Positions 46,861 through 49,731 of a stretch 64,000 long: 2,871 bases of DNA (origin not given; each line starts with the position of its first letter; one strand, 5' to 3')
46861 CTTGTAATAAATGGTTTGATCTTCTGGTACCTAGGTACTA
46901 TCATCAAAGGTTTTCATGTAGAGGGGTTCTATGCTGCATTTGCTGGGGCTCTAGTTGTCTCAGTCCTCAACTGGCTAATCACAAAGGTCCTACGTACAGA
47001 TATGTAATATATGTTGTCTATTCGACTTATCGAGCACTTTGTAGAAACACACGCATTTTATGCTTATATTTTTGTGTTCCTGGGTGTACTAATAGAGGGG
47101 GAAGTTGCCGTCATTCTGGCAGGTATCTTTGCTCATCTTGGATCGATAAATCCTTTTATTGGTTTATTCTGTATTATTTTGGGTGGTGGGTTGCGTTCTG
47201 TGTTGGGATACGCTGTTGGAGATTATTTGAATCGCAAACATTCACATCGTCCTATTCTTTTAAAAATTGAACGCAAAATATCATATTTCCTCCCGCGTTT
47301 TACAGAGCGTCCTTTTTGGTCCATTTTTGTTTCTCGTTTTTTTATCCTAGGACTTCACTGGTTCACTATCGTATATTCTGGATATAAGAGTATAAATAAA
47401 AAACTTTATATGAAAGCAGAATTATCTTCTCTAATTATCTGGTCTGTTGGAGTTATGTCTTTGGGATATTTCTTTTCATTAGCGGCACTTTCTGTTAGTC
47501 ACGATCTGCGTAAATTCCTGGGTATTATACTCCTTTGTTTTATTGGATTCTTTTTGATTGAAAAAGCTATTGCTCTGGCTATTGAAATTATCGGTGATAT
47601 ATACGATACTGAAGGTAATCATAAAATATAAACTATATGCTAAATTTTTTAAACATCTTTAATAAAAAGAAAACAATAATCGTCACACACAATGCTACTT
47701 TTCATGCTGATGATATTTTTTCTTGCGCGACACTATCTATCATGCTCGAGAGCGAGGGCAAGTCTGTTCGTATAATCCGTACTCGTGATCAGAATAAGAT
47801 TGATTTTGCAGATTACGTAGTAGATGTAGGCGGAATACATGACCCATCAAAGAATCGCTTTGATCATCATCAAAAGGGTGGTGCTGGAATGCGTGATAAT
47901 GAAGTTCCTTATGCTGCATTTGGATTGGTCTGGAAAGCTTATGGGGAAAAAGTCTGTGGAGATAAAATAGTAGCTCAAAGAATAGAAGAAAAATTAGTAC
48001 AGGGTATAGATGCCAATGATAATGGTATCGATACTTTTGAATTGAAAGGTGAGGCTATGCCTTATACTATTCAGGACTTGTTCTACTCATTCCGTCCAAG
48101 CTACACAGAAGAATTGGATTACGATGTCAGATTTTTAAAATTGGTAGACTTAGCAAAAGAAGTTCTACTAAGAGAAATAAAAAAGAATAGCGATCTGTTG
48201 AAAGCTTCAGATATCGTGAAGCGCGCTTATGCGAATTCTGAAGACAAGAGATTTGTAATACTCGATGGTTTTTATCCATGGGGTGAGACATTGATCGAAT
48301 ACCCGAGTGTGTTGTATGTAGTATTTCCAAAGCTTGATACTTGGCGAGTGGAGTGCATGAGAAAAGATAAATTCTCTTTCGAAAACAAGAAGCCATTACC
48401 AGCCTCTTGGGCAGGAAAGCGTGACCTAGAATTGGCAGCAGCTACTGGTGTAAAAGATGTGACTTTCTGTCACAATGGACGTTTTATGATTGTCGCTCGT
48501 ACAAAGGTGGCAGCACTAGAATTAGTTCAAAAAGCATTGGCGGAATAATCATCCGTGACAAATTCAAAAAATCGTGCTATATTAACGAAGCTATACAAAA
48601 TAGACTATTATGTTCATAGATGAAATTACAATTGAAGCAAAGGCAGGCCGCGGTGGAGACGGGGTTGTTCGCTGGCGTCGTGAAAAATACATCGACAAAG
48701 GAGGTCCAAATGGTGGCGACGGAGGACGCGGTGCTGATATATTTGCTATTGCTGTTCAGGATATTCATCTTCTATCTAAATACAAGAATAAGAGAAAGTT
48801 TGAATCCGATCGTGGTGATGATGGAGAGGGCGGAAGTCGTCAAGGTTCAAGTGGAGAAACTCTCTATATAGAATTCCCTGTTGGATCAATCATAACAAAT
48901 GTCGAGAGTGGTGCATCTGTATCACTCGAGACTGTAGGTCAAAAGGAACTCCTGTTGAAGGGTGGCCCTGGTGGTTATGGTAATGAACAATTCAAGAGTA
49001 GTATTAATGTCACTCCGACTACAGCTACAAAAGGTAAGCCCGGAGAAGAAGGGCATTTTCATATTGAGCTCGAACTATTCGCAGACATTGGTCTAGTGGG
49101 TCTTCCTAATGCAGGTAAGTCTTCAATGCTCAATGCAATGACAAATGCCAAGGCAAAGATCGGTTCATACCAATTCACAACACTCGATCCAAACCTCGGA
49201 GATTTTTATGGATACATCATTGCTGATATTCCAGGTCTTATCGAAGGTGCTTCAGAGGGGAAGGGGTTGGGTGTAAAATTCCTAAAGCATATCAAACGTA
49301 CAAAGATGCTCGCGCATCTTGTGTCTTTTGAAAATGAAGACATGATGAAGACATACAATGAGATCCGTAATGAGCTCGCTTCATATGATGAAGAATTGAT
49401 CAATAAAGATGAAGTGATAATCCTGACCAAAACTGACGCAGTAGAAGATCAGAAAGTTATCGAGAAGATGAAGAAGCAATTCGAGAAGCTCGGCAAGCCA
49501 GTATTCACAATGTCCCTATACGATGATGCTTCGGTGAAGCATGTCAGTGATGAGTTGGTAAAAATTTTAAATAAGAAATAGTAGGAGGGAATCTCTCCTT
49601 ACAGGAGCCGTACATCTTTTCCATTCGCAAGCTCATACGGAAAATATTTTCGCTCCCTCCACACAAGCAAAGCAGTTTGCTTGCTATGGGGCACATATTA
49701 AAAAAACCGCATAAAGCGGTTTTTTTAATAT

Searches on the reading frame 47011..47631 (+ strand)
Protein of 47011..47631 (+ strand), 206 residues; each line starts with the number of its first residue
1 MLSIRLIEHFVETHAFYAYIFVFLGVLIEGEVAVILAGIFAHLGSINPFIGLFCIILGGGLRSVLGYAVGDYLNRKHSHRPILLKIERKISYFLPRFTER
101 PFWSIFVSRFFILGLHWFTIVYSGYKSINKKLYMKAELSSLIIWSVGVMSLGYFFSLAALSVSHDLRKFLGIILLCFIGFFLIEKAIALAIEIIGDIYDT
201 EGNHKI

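Call 21: search_protein_families(library=pfam, proteins=[window:47011-47631:+], max_evalue=0.0001)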
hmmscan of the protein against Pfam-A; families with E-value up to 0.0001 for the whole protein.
window:47011-47631:+ (206 aa): 1 family
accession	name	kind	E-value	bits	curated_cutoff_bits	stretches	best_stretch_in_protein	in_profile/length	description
PF09335.16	VTT_dom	-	5.5e-06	27.3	33.9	1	30-153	3-122/123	VTT domain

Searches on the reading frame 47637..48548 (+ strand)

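Call 21: search_protein_families(library=pfam, proteins=[window:47637-48548:+], max_evalue=0.0001)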
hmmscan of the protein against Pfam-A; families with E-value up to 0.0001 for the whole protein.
window:47637-48548:+ (303 aa): 1 family
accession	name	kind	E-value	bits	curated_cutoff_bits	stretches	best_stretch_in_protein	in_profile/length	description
PF03690.18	MYG1_exonuc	-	3.9e-69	234.1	22.1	1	15-301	2-318/318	Uncharacterised protein family (UPF0160)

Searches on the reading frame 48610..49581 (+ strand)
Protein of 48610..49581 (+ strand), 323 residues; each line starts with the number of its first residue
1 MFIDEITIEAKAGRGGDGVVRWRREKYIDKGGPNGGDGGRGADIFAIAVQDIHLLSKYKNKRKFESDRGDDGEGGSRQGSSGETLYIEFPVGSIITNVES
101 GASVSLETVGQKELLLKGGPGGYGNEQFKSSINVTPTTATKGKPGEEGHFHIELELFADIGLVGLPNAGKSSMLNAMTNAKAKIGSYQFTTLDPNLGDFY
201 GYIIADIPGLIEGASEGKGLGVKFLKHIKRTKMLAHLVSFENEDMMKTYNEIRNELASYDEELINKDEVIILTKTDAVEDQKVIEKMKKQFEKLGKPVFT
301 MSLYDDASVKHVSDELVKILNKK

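Call 21: search_protein_families(library=pfam, proteins=[window:48610-49581:+], max_evalue=0.0001)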
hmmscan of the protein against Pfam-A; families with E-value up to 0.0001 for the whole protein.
window:48610-49581:+ (323 aa): 4 families
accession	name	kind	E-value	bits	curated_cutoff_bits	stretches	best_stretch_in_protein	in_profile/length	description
PF01018.28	GTP1_OBG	-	4.5e-43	147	27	1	3-155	1-154/155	GTP1/OBG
PF01926.29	MMR_HSR1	-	3e-24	85.7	21.9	1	160-274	2-113/113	50S ribosome-binding GTPase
PF02421.24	FeoB_N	-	3.8e-10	40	27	1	160-314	3-154/156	Ferrous iron transport protein B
PF03193.22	RsgA_GTPase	-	6.9e-07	29.7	30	0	251-316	41-104/174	RsgA GTPase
